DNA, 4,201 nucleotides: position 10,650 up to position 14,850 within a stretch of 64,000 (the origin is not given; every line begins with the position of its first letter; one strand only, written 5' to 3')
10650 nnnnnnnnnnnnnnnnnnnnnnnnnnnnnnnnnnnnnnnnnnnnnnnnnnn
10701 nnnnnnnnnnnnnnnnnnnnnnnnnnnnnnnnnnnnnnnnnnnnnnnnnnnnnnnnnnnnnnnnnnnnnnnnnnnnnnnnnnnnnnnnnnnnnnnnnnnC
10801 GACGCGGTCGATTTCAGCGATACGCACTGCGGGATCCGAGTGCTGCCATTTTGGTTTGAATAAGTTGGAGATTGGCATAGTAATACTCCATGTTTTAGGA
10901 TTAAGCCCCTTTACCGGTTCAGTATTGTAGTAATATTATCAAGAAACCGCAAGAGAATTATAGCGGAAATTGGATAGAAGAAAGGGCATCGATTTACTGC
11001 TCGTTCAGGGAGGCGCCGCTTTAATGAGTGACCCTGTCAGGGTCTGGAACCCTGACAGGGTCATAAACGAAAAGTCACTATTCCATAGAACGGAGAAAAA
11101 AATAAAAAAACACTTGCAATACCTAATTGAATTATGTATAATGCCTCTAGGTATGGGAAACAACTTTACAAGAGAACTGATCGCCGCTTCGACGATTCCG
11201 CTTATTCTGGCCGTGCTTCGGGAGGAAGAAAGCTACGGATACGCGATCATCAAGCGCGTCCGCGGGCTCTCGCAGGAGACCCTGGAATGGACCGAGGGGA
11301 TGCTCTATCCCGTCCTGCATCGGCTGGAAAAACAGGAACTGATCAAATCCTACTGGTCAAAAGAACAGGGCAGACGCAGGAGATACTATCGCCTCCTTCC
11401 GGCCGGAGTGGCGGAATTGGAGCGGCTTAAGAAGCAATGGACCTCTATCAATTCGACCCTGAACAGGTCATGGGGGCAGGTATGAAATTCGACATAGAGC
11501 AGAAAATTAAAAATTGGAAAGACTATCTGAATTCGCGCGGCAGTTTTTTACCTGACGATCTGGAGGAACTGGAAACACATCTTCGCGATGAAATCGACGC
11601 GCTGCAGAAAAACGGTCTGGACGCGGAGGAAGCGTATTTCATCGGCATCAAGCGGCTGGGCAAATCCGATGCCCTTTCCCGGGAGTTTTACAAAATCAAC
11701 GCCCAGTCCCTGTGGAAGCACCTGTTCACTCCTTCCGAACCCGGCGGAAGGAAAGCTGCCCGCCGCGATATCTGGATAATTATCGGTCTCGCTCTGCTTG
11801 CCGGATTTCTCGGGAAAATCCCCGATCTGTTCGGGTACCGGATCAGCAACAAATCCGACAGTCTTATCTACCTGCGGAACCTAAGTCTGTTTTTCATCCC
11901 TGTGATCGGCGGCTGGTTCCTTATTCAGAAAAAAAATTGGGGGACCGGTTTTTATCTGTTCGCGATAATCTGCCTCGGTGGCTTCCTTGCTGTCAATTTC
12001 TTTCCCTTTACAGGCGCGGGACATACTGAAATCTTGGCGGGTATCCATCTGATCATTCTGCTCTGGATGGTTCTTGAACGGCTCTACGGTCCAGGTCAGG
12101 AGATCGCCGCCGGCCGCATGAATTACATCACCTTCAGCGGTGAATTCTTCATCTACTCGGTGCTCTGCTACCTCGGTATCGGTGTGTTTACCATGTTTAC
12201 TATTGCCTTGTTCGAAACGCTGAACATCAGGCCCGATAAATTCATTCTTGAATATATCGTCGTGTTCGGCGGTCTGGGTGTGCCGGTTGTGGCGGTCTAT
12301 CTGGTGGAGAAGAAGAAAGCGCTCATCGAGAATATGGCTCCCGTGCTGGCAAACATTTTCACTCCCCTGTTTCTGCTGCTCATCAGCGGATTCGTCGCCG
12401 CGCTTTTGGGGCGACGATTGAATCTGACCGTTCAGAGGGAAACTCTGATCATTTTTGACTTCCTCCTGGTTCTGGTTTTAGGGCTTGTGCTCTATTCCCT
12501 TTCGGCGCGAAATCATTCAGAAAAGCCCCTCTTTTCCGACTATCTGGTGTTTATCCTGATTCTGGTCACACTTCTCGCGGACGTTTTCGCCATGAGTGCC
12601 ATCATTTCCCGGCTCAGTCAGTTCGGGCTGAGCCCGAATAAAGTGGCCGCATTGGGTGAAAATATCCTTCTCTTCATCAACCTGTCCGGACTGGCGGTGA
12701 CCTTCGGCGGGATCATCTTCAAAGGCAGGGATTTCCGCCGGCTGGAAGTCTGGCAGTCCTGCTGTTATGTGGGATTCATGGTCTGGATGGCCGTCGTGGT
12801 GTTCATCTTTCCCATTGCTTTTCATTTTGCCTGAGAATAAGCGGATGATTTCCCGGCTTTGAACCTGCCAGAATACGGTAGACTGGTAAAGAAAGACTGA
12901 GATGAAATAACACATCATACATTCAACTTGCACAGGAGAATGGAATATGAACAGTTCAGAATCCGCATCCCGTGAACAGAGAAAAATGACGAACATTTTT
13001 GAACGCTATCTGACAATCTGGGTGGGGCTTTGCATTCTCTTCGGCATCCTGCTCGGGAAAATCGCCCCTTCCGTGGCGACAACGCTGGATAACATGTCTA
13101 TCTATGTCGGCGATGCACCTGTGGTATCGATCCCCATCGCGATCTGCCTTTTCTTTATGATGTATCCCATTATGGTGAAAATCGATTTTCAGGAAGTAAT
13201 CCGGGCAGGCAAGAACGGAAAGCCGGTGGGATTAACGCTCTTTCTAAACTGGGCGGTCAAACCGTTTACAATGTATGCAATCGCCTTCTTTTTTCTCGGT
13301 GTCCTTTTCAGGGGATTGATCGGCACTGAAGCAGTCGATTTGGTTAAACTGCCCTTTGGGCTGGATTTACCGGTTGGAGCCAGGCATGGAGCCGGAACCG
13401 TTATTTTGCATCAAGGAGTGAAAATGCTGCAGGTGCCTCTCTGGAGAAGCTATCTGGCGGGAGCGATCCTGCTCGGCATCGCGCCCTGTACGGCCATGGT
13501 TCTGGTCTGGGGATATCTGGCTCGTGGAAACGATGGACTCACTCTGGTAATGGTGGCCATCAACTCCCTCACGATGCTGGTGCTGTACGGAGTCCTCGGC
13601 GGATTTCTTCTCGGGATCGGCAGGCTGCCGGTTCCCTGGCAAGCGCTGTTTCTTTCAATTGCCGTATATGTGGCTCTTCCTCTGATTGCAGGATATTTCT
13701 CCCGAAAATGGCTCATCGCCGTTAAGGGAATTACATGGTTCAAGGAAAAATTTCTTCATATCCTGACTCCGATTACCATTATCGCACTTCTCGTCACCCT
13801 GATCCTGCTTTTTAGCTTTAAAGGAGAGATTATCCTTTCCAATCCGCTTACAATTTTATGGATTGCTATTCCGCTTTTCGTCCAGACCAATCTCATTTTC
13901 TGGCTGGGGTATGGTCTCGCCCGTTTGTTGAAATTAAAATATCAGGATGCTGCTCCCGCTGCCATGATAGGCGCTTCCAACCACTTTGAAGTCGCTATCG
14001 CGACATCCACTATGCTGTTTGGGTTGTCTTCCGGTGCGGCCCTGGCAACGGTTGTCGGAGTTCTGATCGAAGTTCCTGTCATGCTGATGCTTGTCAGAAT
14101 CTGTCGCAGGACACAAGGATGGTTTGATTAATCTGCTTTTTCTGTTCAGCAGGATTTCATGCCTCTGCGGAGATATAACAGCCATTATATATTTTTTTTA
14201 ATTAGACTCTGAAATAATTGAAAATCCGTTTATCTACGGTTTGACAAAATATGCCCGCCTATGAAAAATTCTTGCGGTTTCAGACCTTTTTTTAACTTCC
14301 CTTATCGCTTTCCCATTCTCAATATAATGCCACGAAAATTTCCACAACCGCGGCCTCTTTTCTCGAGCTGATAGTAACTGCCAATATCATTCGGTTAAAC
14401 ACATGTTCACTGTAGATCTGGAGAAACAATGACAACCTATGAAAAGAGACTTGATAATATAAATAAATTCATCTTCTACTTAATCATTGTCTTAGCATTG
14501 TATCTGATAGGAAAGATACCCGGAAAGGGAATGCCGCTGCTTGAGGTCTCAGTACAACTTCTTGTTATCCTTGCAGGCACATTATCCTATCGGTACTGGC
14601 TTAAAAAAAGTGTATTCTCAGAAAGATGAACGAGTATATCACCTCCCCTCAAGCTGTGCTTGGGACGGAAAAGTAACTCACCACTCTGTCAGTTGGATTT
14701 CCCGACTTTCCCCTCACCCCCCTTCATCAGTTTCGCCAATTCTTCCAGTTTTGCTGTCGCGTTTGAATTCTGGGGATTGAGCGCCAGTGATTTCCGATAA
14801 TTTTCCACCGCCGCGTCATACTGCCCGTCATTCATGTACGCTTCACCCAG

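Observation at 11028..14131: PadR regulator, permease-prefix membrane protein and ACR3 arsenite pump as an apparent operon, preceded by a 36-bp palindrome; no ArsR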

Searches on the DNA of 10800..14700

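Call 45: search_rna_families(source=window, start=10800, end=14700, threshold=evalue, max_evalue=10)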
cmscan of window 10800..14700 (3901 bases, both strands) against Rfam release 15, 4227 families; matches with E-value up to 10: 5.
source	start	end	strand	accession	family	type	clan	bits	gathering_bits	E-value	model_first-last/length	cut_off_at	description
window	12844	12990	+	RF02157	NPPA-AS1_2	Gene; lncRNA;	-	21.9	60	2.6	1-150/150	no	NPPA antisense RNA 1 conserved region 2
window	11029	11065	+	RF04118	MIR9481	Gene; miRNA;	-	19.1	130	1.9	1-135/135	no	MIR9481 microRNA precursor family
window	12692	12740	+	RF00039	DicF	Gene; antisense;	-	19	48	0.94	1-52/52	no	DicF RNA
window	11030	11062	-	RF01684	mascRNA-menRNA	Gene;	-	17.5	42.5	6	1-56/56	no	MALAT1-associated small cytoplasmic RNA/MEN beta RNA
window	10971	11045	-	RF01952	SOX2OT_exon2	Gene; lncRNA;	-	14.7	45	5.3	1-69/69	no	SOX2 overlapping transcript exon 2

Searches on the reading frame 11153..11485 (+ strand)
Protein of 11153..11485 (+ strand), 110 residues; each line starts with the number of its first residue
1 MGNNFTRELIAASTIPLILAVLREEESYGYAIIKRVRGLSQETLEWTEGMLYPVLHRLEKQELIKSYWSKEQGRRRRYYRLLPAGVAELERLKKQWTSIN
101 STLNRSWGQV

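Call 3: search_protein_families(library=pfam, proteins=[window:11153-11485:+], max_evalue=0.01)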
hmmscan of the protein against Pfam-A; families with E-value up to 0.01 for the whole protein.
window:11153-11485:+ (110 aa): 3 families
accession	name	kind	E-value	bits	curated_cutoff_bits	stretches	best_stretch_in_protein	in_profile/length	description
PF03551.20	PadR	-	3.9e-22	78.5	27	1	18-90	1-74/75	Transcriptional regulator PadR-like family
PF04458.17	DUF505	-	0.003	16.4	28.7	1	45-102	359-416/622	Protein of unknown function (DUF505)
PF13601.12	HTH_34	-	0.0058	17.2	27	1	42-94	22-74/80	Winged helix DNA-binding domain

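Call 4: search_protein_families(library=ncbifam, proteins=[window:11153-11485:+], max_evalue=0.01)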
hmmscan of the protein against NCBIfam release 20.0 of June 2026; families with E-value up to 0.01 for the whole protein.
window:11153-11485:+ (110 aa): 5 families
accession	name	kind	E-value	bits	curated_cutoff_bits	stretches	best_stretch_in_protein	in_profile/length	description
TIGR03433.1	padR_acidobact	paralog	1.7e-22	79.4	101.8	1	17-105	8-97/101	PadR family transcriptional regulator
NF006931.0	PRK09416.1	equivalog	5.2e-15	55.8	112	1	15-100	45-126/135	PadR family transcriptional regulator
NF053635.1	TransRegRv3488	equivalog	4.3e-09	36.5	140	1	39-96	31-88/98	Rv3488 family transcriptional regulator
TIGR02719.1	repress_PhaQ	equivalog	1.5e-06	28.6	139.35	1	15-89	26-99/138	poly-beta-hydroxybutyrate-responsive repressor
TIGR02337.1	HpaR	equivalog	0.0086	15.9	121.2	1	51-108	59-115/130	homoprotocatechuate degradation operon regulator HpaR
